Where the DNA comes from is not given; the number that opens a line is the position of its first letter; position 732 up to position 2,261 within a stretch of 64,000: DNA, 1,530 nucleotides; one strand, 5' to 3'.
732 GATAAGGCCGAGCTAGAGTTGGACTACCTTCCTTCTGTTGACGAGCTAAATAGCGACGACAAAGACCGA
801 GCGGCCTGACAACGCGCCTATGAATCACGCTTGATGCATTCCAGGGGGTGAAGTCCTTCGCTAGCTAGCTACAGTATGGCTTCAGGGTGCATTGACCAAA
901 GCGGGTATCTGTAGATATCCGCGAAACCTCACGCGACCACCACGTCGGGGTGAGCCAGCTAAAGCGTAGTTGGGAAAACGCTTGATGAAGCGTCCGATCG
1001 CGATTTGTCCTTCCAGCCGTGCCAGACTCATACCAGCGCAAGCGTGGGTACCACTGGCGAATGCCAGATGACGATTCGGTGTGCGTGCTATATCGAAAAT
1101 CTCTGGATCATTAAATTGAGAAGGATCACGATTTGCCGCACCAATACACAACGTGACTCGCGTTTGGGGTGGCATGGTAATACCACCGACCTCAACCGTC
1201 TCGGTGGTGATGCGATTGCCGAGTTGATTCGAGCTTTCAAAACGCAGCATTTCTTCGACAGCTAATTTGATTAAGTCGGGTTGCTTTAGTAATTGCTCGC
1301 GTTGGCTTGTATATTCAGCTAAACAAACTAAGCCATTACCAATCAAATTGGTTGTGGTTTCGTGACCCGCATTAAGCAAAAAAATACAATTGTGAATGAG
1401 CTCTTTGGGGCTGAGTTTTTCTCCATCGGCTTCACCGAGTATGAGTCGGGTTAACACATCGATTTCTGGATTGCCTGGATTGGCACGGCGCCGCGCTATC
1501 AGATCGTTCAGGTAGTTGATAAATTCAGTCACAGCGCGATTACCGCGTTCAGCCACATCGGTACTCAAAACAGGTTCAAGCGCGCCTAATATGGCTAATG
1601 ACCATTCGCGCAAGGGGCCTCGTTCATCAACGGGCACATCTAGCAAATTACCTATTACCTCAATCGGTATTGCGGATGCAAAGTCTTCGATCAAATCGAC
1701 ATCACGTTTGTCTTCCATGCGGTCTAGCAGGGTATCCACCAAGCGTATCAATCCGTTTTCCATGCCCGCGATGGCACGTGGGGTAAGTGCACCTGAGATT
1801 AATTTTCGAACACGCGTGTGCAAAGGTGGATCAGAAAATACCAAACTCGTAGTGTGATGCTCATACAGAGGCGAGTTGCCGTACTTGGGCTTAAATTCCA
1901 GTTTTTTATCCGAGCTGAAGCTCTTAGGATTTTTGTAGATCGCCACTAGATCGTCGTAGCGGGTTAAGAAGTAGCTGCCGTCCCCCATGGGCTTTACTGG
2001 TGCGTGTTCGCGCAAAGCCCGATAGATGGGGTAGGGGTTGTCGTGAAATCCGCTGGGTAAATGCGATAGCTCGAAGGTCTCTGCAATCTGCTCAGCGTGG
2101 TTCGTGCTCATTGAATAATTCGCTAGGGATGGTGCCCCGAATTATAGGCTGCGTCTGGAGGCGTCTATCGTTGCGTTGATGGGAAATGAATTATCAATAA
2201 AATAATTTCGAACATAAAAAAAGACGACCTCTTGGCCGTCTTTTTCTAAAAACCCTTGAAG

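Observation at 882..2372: Unannotated PqqA-type peptide gene with no pqqBCDE, sitting just upstream of a lone cytochrome P450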

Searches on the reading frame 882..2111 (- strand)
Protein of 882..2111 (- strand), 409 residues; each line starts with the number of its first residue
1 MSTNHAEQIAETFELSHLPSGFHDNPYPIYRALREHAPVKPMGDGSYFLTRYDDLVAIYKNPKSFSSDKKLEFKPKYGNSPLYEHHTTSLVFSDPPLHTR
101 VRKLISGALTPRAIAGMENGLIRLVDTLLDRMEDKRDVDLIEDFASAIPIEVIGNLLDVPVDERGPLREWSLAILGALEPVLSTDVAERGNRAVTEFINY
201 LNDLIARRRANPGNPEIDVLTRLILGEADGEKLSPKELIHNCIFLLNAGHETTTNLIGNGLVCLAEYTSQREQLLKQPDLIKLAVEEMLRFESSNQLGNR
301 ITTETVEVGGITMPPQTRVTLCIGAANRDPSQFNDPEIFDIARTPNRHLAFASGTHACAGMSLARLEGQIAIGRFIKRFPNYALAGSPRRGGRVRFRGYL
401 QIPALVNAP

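Call 4: search_protein_families(library=pfam, proteins=[window:882-2111:-], max_evalue=0.01)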
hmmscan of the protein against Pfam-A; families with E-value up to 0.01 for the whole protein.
window:882-2111:- (409 aa): 1 family
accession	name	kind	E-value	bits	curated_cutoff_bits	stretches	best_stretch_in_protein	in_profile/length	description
PF00067.27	p450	-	3.4e-32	112.2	22.8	1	182-379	201-432/462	Cytochrome P450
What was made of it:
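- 882..2111 (-): Cytochrome P450 (409 aa), CYP107-like; a neighbour, not part of the conserved pqqA unit. PF00067 (call 4).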

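Call 5: search_protein_families(library=ncbifam, proteins=[window:882-2111:-], max_evalue=0.01)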
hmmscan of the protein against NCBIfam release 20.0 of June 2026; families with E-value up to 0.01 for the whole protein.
window:882-2111:- (409 aa): 9 families
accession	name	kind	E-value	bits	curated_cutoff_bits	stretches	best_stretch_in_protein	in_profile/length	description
NF041177.1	Cyp119_Thmprot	equivalog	2.4e-49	168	680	1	27-383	2-344/368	cytochrome P450 Cyp119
NF045816.1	PentlenlactSyn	equivalog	6.3e-45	153.5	700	1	31-385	20-372/396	pentalenolactone synthase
TIGR04538.1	P450_cycloAA_1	subfamily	4e-41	141.2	500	1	20-384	5-371/395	cytochrome P450, cyclodipeptide synthase-associated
TIGR04458.1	CYP450_TxtE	equivalog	7.7e-39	133.5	500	1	24-403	11-399/403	4-nitrotryptophan synthase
NF041802.1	P450_SolI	exception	7.7e-35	120.2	850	1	27-395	33-411/424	solanimycin biosynthesis cytochrome P450 SolI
TIGR04515.1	P450_rel_GT_act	subfamily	8.9e-35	120.8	343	1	21-393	28-373/386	P450-derived glycosyltransferase activator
NF050147.1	aminopyruv_ApyO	equivalog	3.9e-15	55.4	525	1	95-366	85-380/444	RiPP biosynthesis cytochrome P450 ApyO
NF051859.1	AlbFlvMonOxTrpSyn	equivalog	3.3e-12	45.7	700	1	92-347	102-387/457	bifunctional albaflavenone monooxygenase/terpene synthase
NF045812.1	PentlenOxigase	equivalog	3.2e-06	26.2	800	1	282-376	303-406/444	pentalenene oxygenase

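Call 6: find_encoding_contigs(protein=window:882-2111:-, flank=10000, max_places=10)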
Protein window:882-2111:- (409 aa): 23 contigs read that carry it; 10 places shown.
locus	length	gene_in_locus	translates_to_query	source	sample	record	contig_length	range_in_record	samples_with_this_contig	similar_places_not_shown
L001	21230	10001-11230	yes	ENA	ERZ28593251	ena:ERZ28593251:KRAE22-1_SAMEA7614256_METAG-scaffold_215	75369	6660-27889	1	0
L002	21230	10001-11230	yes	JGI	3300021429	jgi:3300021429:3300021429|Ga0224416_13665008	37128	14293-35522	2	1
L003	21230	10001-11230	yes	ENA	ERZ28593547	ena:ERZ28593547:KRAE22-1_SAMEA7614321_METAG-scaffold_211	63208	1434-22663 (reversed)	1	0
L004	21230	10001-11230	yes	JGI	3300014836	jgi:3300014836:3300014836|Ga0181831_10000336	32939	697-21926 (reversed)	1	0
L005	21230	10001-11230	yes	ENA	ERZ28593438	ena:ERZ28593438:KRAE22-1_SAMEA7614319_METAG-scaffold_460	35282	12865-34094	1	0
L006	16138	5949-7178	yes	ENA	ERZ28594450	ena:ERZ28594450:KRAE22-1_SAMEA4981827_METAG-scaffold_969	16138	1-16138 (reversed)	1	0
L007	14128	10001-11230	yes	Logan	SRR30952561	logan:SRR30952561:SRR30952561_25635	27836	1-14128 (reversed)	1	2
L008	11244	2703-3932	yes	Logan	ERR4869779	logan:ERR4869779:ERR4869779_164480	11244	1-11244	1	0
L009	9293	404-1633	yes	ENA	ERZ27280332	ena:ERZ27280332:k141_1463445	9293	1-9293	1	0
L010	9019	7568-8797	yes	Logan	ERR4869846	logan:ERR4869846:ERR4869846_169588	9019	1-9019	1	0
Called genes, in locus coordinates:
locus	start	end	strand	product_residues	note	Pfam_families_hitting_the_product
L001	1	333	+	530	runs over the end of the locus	PF00501:AMP-binding, PF13193:AMP-binding_C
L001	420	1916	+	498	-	PF07364:DUF1485, PF07171:MlrC_C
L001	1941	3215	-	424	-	PF03952:Enolase_N, PF00113:Enolase_C, PF13378:MR_MLE_C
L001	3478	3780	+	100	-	-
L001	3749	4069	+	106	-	-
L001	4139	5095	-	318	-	PF01636:APH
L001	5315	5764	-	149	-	PF00226:DnaJ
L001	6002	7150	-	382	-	PF01070:FMN_dh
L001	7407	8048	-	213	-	PF00072:Response_reg, PF00196:GerE, PF08281:Sigma70_r4_2 (weak)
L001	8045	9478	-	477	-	PF00672:HAMP, PF07730:HisKA_3 (weak), PF13581:HATPase_c_2 (weak), PF02518:HATPase_c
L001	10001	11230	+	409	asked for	PF00067:p450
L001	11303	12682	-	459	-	PF02646:RmuC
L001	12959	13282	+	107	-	PF13473:Cupredoxin_1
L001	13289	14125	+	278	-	PF03239:FTR1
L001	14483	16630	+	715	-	PF20256:MoCoBD_2, PF01315:Ald_Xan_dh_C (weak), PF02738:MoCoBD_1, PF20256:MoCoBD_2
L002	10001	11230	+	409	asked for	PF00067:p450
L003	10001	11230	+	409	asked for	PF00067:p450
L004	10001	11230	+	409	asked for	PF00067:p450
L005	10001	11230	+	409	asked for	PF00067:p450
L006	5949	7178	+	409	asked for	PF00067:p450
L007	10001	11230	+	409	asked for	PF00067:p450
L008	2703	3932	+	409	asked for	PF00067:p450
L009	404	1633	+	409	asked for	PF00067:p450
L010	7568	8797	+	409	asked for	PF00067:p450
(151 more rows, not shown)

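Call 7: find_homologous_proteins(query=window:882-2111:-, max_evalue=1e-30)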
Query window:882-2111:- (409 aa): 8000 proteins with E <= 1e-30 among 8000 candidates; the best 120 are listed.
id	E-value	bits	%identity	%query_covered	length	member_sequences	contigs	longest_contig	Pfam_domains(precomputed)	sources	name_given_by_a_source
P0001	3.8e-273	923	100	100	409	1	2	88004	PF00067.28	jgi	-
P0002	9.0e-270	912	99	100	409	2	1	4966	PF00067.28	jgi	-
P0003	3.6e-266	900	98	100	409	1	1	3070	PF00067.28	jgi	jgi:cytochrome P450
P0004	1.3e-265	898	98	100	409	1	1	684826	PF00067.28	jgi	jgi:cytochrome P450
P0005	3.8e-263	890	96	100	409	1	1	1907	PF00067.28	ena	-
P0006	4.6e-262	887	96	100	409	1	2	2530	PF00067.28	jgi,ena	jgi:cytochrome P450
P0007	1.2e-261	885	96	100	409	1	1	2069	PF00067.28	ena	-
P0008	3.1e-261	884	96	100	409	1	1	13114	PF00067.28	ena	-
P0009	3.2e-261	884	96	100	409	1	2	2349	PF00067.28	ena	-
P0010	8.0e-261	883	96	100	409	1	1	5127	PF00067.28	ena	-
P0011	1.5e-260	882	96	100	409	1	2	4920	PF00067.28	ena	-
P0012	2.3e-260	881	96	100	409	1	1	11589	PF00067.28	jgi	jgi:cytochrome P450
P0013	2.6e-260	881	96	100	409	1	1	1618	PF00067.28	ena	-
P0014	2.9e-260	881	95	100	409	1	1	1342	PF00067.28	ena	-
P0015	2.9e-260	881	95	100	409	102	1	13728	PF00067.28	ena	-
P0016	2.9e-260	881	95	100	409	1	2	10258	PF00067.28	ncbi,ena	-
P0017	4.2e-260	880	95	100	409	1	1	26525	PF00067.28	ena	-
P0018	5.2e-260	880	95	100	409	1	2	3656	PF00067.28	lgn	-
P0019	5.4e-260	880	95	100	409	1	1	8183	PF00067.28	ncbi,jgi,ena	-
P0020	5.4e-260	880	95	100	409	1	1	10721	PF00067.28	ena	-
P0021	5.6e-260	880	95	100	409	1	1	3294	PF00067.28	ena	-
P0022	5.7e-260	880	95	100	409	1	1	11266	PF00067.28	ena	-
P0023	5.8e-260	880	95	100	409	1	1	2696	PF00067.28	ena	-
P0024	7.0e-260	880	95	100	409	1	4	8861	PF00067.28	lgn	-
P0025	7.1e-260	880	95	100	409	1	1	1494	PF00067.28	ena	-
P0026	7.5e-260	879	95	100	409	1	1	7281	PF00067.28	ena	-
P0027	1.0e-259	879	96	100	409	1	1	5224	PF00067.28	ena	-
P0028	1.1e-259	879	95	100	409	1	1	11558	PF00067.28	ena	-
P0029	1.9e-259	878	95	100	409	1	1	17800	PF00067.28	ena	-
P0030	2.5e-259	878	95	100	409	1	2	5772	PF00067.28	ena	-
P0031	2.8e-259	878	95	100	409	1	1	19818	PF00067.28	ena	-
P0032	3.5e-259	877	95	100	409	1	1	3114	PF00067.28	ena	-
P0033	3.6e-259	877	95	100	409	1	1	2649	PF00067.28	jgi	jgi:cytochrome P450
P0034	4.7e-259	877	95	100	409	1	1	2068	PF00067.28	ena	-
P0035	5.0e-259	877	95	100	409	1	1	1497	PF00067.28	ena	-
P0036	6.3e-259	876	95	100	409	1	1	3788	PF00067.28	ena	-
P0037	6.8e-259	876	95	100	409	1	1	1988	PF00067.28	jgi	-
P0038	8.6e-259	876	95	100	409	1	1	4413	PF00067.28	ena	-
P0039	1.3e-258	875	95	100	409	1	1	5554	PF00067.28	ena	-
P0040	1.6e-258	875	95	100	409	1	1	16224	PF00067.28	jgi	-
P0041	1.8e-258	875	95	100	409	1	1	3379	PF00067.28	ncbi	-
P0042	1.9e-258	875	95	100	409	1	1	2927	PF00067.28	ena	-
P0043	2.0e-258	875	96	99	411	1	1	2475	PF00067.28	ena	-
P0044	2.4e-258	875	95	100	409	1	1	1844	PF00067.28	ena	-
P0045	2.4e-258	875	95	100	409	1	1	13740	PF00067.28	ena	-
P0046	3.7e-258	874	94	100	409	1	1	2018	PF00067.28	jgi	-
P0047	4.6e-258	874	95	100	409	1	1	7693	PF00067.28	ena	-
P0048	6.7e-258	873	94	100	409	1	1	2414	PF00067.28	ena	-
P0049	9.4e-258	873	94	100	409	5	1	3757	PF00067.28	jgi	jgi:cytochrome P450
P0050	1.4e-257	872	94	100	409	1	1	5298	PF00067.28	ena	-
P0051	1.7e-257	872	94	100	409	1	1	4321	PF00067.28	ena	-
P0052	1.7e-257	872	94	100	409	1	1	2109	PF00067.28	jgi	jgi:cytochrome P450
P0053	3.0e-257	871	94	100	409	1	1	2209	PF00067.28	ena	-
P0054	4.9e-257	870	94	100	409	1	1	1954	PF00067.28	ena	-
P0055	6.6e-257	870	94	100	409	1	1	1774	PF00067.28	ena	-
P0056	8.3e-257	869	94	100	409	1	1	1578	PF00067.28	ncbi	-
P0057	1.1e-256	869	93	100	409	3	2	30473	PF00067.28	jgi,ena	-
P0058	1.3e-256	869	94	100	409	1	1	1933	PF00067.28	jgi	jgi:cytochrome P450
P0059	1.3e-256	869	93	100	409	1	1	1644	PF00067.28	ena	-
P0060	2.4e-256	868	94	100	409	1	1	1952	PF00067.28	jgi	-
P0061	3.4e-256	867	94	100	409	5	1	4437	PF00067.28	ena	-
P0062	3.4e-256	867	93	100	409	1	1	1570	PF00067.28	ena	-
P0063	4.7e-256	867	94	100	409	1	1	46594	PF00067.28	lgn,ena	-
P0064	6.5e-256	867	94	100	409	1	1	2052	PF00067.28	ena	-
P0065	1.1e-255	866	93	100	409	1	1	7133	PF00067.28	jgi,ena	-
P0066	1.3e-255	866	94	100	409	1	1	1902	PF00067.28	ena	-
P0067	2.1e-255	865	93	100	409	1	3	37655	PF00067.28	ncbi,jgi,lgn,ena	ncbi:MAG: hypothetical protein RI960_420 [Pseudomonadota bacterium]|jgi:cytochrome P450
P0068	2.1e-255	865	93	100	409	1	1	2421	PF00067.28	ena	-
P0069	3.4e-255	864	93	100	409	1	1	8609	PF00067.28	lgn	-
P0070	4.3e-255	864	93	100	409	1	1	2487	PF00067.28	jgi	-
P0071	5.5e-255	863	93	100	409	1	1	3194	PF00067.28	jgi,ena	jgi:cytochrome P450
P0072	7.4e-255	863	93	100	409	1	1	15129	PF00067.28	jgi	-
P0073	1.1e-254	863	93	100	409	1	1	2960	PF00067.28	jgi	-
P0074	1.5e-254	862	93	100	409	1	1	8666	PF00067.28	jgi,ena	-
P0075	2.9e-254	861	93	100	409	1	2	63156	PF00067.28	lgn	-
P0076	3.3e-254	861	93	99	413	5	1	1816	PF00067.28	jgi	jgi:cytochrome P450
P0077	3.4e-254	861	93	100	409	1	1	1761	PF00067.28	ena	-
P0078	3.7e-254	861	93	100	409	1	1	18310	PF00067.28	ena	-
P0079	5.1e-254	860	93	100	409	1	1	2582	PF00067.28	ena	-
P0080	6.7e-254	860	93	100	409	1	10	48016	PF00067.28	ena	-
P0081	7.2e-254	860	93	100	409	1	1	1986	PF00067.28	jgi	-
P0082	7.3e-254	860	93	100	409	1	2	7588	PF00067.28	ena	-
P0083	9.9e-254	859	93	100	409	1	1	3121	PF00067.28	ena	-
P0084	1.0e-253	859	93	100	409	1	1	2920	PF00067.28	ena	-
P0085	1.3e-253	859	93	100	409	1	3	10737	PF00067.28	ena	-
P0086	1.4e-253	859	93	100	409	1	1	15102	PF00067.28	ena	-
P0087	1.8e-253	858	93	100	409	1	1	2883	PF00067.28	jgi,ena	jgi:hypothetical protein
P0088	3.3e-253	858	92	100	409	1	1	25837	PF00067.28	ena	-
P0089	4.5e-253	857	92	100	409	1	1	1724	PF00067.28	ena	-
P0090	4.8e-253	857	93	100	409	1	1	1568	PF00067.28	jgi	-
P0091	4.9e-253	857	92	100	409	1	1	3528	PF00067.28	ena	-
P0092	8.6e-253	856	92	100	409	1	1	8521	PF00067.28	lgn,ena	-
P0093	8.8e-253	856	92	100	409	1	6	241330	PF00067.28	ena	-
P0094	2.2e-252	855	92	100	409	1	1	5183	PF00067.28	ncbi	-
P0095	3.1e-252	854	92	100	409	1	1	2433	PF00067.28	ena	-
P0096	5.9e-252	853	92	100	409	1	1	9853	PF00067.28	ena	-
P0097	9.3e-252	853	92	100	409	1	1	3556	PF00067.28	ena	-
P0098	9.5e-252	853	92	100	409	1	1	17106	PF00067.28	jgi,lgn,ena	jgi:cytochrome P450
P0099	1.3e-251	852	92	100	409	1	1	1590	PF00067.28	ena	-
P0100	3.3e-251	851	92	100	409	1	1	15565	PF00067.28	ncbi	-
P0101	5.2e-251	850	92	100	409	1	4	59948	PF00067.28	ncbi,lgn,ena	-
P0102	6.0e-251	850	92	100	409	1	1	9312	PF00067.28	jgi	jgi:cytochrome P450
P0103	8.4e-251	850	91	100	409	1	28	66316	PF00067.28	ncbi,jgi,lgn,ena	jgi:cytochrome P450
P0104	8.6e-251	850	91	100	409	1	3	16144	PF00067.28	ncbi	-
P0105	9.1e-251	850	92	100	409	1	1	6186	PF00067.28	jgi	-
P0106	1.2e-250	849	91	100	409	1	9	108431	PF00067.28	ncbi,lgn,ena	-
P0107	1.2e-250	849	92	100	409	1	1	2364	PF00067.28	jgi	-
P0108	1.2e-250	849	91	100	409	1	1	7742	PF00067.28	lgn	-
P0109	1.3e-250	849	92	100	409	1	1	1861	PF00067.28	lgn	-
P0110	1.6e-250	849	92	100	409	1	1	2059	PF00067.28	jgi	jgi:cytochrome P450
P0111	1.6e-250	849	92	100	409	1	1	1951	PF00067.28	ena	-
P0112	1.7e-250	849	91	100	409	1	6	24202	PF00067.28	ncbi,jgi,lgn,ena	jgi:cytochrome P450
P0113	2.3e-250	848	91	100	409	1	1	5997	PF00067.28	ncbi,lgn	ncbi:MAG: hypothetical protein RIR21_487 [Pseudomonadota bacterium]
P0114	2.9e-250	848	91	100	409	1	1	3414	PF00067.28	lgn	-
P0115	4.3e-250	847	91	100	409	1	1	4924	PF00067.28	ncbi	-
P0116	4.4e-250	847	91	100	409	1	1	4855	PF00067.28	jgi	-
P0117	8.4e-250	846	91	100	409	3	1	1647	PF00067.28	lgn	-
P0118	9.8e-250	846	91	100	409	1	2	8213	PF00067.28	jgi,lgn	jgi:cytochrome P450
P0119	1.0e-249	846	91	100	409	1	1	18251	PF00067.28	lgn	-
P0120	1.1e-249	846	91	100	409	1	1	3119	PF00067.28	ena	-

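Call 8: find_related_loci(query=window:882-2111:-, collection=genome_contigs, flank=10000)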
Query window:882-2111:- (409 aa) in genome_contigs; peptide patterns used: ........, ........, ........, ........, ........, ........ (x = any residue, [..] = any of these).
134 stretches matched a pattern; 12 encode a relative of the query (tblastn E <= 1e-3); 12 distinct loci.
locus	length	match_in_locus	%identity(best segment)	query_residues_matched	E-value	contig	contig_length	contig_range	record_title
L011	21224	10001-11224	95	1-408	0e+0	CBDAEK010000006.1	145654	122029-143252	Oxalobacteraceae bacterium isolate MsE-6 genome assembly, contig: MsE-6-c7, whole genome shotgun sequence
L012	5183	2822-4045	92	1-408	0e+0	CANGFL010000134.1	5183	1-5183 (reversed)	MAG: Oxalobacteraceae bacterium isolate Jr-28aug17-204 genome assembly, contig: Jr-28aug17-C23622, whole genome shotgun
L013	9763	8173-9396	92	1-408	0e+0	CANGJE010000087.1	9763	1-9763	MAG: Oxalobacteraceae bacterium isolate Jr-28jun17-25 genome assembly, contig: Jr-28jun17-C10447, whole genome shotgun s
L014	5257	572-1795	91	1-408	0e+0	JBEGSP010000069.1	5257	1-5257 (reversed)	MAG: Pseudomonadota bacterium isolate pringlecreek_2019_sw_WHONDRS-S19S_0025_B_bin.55 scaffold_761548, whole genome shot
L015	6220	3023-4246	91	1-408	0e+0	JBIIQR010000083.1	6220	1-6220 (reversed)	MAG: Burkholderiaceae bacterium isolate ME2003-07-23pf_3300044630_group2_bin164 Rohwer_bin2289_scaffold_17566_c1, whole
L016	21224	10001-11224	68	1-408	0e+0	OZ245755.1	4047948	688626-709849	MAG: Sphingomonadales bacterium isolate c31bd26c-66b2-48be-909a-eb399b9243b4 genome assembly, chromosome: 1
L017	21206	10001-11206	67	4-406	0e+0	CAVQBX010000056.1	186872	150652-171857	MAG: uncultured proteobacterium isolate MFD01716.bin.2.129 genome assembly, contig: contig_88727, whole genome shotgun s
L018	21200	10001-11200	64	4-404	6e-169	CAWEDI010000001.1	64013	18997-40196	MAG: uncultured proteobacterium isolate MFD04540.bin.1.115 genome assembly, contig: contig_10142, whole genome shotgun s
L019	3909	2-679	93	183-408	1e-144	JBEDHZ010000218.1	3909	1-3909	MAG: Pseudomonadota bacterium isolate NASQAN2014_193_F_bin.21 scaffold_5220, whole genome shotgun sequence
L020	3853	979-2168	86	1-406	0e+0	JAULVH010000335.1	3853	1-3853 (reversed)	MAG: Burkholderiaceae bacterium isolate P_BURK1 NODE_93730_length_3853_cov_1.046699, whole genome shotgun sequence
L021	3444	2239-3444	51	1-399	1e-135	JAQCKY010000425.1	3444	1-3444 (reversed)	MAG: Proteobacteria bacterium isolate casp40-mb.87 NODE_61228_length_3444_cov_0.041854, whole genome shotgun sequence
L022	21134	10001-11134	39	22-403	2e-76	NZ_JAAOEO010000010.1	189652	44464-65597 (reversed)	Neobacillus terrae strain C11 NODE_10_length_189652_cov_146.739285, whole genome shotgun sequence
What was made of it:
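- Tried and rejected: The single genome_contigs scan was spent on the P450 (call 8).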
